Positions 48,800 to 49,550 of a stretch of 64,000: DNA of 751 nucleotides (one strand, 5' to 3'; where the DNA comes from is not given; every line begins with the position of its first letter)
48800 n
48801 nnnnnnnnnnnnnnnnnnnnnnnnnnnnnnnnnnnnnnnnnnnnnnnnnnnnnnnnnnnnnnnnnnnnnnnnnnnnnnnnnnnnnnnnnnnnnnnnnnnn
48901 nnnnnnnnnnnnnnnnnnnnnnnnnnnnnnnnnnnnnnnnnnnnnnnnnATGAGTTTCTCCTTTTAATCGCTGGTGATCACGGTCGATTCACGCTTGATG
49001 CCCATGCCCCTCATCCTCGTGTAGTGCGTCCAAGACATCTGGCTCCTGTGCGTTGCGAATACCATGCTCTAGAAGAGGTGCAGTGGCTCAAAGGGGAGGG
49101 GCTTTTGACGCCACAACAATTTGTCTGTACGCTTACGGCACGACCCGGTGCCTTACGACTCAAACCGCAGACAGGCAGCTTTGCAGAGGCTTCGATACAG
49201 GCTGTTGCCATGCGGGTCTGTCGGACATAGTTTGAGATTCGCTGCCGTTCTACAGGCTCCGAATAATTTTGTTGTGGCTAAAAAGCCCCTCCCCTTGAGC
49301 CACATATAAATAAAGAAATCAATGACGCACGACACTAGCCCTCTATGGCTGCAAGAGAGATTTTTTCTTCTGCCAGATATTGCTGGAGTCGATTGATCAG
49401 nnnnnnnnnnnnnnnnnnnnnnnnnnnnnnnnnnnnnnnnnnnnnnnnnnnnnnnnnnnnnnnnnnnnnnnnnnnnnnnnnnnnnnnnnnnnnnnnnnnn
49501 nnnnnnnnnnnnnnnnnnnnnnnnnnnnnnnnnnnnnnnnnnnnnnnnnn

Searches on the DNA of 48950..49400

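Call 7: search_rna_families(source=window, start=48950, end=49400, threshold=evalue, max_evalue=10)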
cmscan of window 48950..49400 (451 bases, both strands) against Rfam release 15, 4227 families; matches with E-value up to 10: 1.
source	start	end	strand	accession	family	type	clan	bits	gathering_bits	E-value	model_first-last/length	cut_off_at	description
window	49354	49373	+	RF00489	ctRNA_p42d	Gene; antisense;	-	14.9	50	2.9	1-46/46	no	ctRNA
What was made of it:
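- On Any described RNA family (Rfam 15): At E<=10 the c3 region yields only one chance-level hit, which lies outside the element (call 7).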
